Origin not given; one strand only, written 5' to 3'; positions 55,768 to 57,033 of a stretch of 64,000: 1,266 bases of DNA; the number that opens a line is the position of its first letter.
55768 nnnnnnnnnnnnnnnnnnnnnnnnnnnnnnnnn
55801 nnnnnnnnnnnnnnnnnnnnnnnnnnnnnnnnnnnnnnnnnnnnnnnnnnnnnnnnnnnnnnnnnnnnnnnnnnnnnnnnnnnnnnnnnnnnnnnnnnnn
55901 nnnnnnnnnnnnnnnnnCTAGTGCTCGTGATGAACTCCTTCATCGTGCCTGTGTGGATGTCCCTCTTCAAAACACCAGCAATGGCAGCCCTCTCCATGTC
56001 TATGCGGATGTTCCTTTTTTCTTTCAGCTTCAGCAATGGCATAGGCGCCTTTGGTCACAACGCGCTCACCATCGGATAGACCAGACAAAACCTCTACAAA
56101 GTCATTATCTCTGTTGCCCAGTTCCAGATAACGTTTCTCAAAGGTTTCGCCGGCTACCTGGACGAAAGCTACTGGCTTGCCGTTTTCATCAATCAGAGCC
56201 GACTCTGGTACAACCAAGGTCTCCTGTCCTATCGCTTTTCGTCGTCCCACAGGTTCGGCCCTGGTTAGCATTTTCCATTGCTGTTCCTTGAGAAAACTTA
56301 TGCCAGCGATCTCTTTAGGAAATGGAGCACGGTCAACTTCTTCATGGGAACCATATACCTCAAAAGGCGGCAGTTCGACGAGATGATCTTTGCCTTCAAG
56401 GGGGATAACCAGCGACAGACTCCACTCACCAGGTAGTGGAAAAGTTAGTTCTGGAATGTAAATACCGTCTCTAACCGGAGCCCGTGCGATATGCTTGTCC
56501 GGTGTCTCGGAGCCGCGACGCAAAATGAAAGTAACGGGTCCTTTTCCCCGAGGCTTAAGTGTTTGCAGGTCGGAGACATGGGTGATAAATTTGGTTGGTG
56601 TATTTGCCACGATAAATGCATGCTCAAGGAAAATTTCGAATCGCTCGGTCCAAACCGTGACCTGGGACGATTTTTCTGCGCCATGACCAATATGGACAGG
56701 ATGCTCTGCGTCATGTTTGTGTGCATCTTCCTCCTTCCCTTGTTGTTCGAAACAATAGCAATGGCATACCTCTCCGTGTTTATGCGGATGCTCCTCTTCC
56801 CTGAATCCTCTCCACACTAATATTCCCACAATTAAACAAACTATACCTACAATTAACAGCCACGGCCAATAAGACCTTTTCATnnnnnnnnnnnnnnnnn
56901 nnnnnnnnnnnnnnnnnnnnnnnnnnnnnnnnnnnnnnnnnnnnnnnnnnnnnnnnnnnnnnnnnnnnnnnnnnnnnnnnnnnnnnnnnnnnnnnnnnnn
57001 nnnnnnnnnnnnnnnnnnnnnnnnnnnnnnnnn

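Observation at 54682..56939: Tandem duplication and remodelling of the periplasmic adaptor gene, with His/Cys-rich metal-binding segments at both termini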

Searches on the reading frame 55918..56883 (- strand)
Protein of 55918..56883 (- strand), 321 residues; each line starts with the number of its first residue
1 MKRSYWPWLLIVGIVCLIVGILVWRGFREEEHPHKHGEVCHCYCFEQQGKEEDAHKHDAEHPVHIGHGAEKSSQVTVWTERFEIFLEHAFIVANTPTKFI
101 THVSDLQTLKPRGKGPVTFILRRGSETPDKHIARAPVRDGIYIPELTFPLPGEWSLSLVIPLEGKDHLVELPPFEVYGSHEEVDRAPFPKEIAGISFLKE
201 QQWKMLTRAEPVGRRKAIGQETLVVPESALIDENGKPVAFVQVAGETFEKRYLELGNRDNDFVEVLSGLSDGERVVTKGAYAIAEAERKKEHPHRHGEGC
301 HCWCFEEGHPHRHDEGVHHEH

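Call 4: search_protein_families(library=pfam, proteins=[window:55918-56883:-], max_evalue=0.1)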
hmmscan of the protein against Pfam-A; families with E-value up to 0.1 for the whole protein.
window:55918-56883:- (321 aa): 0 families

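Call 5: search_protein_families(library=ncbifam, proteins=[window:55918-56883:-], max_evalue=0.1)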
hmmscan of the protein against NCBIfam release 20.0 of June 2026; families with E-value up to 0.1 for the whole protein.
window:55918-56883:- (321 aa): 7 families
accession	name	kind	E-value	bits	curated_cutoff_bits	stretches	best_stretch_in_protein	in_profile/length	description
TIGR00999.1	8a0102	subfamily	2.3e-13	49.9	319.3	1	217-282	204-269/271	CzcB/NccB family metal efflux transporter periplasmic adaptor subunit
TIGR01730.1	RND_mfp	subfamily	1e-09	37.9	94.9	1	220-284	250-314/322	efflux RND transporter periplasmic adaptor subunit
NF045680.1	DiMtlExpIhpB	equivalog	1.3e-09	37.5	450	1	222-287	254-317/326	divalent metal ion exporter adaptor subunit IhpB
NF008589.1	PRK11556.1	equivalog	0.00076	18.5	391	1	220-285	316-381/392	MdtA/MuxA family multidrug efflux RND transporter periplasmic adaptor subunit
NF008606.0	PRK11578.1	equivalog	0.0027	16.9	342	1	220-278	304-363/371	macrolide transporter subunit MacA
NF007454.0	PRK10019.1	subfamily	0.0091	15.2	195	1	6-73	87-156/283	nickel/cobalt efflux transporter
NF007303.0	PRK09783.1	subfamily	0.036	12.5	390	1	219-284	328-393/414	copper/silver efflux system membrane fusion protein CusB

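Call 6: find_homologous_proteins(query=window:55921-56883:-, max_evalue=0.001)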
Query window:55921-56883:- (321 aa): 456 proteins with E <= 0.001 among 1799 candidates; the best 120 are listed.
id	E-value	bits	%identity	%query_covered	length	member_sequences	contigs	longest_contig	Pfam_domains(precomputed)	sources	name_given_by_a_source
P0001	1.6e-221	753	100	100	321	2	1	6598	PF25989.1,PF25967.1,PF25975.1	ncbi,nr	ncbi:MAG: hypothetical protein DDT30_01043 [Dehalococcoidia bacterium]|nr:hypothetical protein [Baci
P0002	6.7e-101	356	69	74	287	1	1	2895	PF25975.1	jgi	jgi:hypothetical protein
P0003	5.1e-92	327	69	67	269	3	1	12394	PF25975.1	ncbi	ncbi:MAG: hypothetical protein ACYSYL_03500 [Planctomycetota bacterium]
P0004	1.5e-91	325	59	76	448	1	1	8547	PF25973.1,PF25989.1,PF25975.1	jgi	jgi:hypothetical protein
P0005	6.9e-90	320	50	90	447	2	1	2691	PF25973.1,PF25893.1,PF25975.1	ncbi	-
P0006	2.3e-86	308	63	68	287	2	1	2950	PF25975.1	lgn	-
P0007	2.8e-86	308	53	87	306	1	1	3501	PF25975.1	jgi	jgi:hypothetical protein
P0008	2.2e-84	302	66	46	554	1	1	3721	PF25973.1,PF25989.1,PF25967.1,PF25975.1,PF25954.1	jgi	jgi:cobalt-zinc-cadmium efflux system membrane fusion protein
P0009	8.7e-84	300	56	80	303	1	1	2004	PF25989.1,PF25967.1,PF25975.1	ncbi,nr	ncbi:MAG: hypothetical protein U9Q07_12230, partial [Planctomycetota bacterium]|nr:hypothetical prot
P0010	9.9e-84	299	60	72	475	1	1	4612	PF25973.1,PF25893.1,PF25975.1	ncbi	ncbi:MAG: efflux RND transporter periplasmic adaptor subunit, partial [Planctomycetota bacterium]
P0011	3.7e-82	294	63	67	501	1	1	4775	PF25973.1,PF25989.1,PF25893.1,PF25967.1,PF25975.1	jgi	jgi:multidrug efflux pump subunit AcrA (membrane-fusion protein)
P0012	4.2e-82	294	52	90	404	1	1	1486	PF25973.1,PF25975.1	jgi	-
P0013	8.6e-82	293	59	71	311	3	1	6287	PF25989.1,PF25975.1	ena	-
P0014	4.1e-81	291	68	45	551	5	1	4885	PF25973.1,PF25989.1,PF25967.1,PF25975.1,PF25954.1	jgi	jgi:membrane fusion protein, heavy metal efflux system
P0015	1.1e-80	289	52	87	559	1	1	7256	PF25973.1,PF25989.1,PF25893.1,PF25967.1,PF25975.1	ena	-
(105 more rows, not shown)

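Call 9: find_encoding_contigs(protein=P0001, flank=10000, max_places=6)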
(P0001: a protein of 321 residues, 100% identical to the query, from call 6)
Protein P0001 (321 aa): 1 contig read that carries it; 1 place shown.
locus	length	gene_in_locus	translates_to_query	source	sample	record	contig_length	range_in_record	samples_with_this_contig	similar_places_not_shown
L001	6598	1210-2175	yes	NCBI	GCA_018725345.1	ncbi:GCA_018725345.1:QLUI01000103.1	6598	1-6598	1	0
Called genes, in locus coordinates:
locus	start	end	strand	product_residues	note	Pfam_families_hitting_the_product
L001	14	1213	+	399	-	PF02321:OEP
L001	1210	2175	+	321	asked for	PF25967:RND-MFP_C (weak), PF25975:CzcB_C, PF25989:YknX_C (weak)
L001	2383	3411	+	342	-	PF25973:BSH_CzcB (weak), PF25944:Beta-barrel_RND (weak), PF25954:Beta-barrel_RND_2, PF25975:CzcB_C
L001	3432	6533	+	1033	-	PF00873:ACR_tran, PF03176:MMPL (weak)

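Call 11: find_encoding_contigs(protein=P0004, flank=6000, max_places=3)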
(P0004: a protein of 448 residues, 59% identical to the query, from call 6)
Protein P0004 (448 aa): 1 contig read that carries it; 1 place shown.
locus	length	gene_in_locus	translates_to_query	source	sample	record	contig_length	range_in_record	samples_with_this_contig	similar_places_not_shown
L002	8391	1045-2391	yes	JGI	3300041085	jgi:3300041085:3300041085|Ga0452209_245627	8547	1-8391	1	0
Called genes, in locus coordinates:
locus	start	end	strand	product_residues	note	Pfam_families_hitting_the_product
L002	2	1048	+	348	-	?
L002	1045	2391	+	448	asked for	PF25975:CzcB_C, PF25989:YknX_C (faint), PF25973:BSH_CzcB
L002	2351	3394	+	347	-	PF25893:HH_CzcB, PF25973:BSH_CzcB, PF25954:Beta-barrel_RND_2, PF25967:RND-MFP_C (weak), PF25975:CzcB_C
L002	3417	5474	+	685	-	PF00873:ACR_tran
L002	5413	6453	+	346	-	PF00873:ACR_tran, PF03176:MMPL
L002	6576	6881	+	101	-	PF02653:BPD_transp_2 (weak)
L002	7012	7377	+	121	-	-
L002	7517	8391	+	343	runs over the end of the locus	?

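Call 12: find_encoding_contigs(protein=P0003, flank=6000, max_places=3)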
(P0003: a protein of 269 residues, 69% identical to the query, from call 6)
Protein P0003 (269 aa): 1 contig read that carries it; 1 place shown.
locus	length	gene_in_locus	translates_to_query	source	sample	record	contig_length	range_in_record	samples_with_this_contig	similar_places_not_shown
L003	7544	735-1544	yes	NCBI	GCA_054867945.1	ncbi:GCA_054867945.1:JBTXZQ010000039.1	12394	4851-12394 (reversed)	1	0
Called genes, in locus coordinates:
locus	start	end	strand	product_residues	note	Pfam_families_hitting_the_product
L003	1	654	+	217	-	PF02321:OEP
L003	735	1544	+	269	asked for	PF25975:CzcB_C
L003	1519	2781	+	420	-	PF25973:BSH_CzcB, PF25893:HH_CzcB, PF25954:Beta-barrel_RND_2, PF25975:CzcB_C, PF25967:RND-MFP_C (weak)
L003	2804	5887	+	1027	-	PF00873:ACR_tran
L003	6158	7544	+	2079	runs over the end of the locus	PF00932:LTD, PF13287:Fn3_assoc, PF13290:CHB_HEX_C_1, PF08757:CotH, PF00932:LTD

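Call 13: find_encoding_contigs(protein=P0013, flank=6000, max_places=3)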
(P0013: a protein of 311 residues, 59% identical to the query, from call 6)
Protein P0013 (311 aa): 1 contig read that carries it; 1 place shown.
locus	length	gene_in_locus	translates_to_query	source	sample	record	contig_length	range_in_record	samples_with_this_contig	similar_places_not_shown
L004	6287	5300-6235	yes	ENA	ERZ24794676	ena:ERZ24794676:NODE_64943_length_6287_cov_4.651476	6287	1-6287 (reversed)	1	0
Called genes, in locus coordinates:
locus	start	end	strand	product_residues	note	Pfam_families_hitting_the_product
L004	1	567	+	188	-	?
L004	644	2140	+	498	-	PF00884:Sulfatase, PF01663:Phosphodiest (weak), PF01676:Metalloenzyme (weak), PF16347:SGSH_C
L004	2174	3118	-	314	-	-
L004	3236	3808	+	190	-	-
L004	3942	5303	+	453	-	PF02321:OEP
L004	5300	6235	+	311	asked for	PF25975:CzcB_C, PF25989:YknX_C (weak)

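Call 27: predict_structure(alignment_id=A2)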
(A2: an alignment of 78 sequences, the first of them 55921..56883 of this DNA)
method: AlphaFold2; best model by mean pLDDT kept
length: 321 residues; sequences in the alignment: 78
mean_pLDDT: 83.5   pTM: 0.71
mean pLDDT of the five models: 83.5, 83.0, 82.3, 82.2, 81.9
residues with pLDDT >= 90: 214; 70-90: 30; 50-70: 18; < 50: 59
segments of 3 or more residues with pLDDT < 50: 34-55, 60-67, 296-302, 304-319
pLDDT, mean of each block of 10 residues (from residue 1): 76 94 74 43 38 49 53 96 97 98 97 97 97 97 98 98 98 98 94 89 94 92 97 97 95 96 97 97 89 50 46 44 49
secondary structure, 60 per line:
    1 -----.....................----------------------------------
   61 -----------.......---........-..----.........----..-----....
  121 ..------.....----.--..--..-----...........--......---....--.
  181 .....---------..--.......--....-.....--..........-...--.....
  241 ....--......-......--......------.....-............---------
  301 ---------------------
elements in order: H6-26 E72-78 E82-89 E97-105 E117-122 E129-133 E152-162 E165-170 E174-177 H180-185 H199-205 E208-211 E213-217 E220-226 E231-233 E236-244 E247-252 E254-259 E262-267 E274-278 H280-291
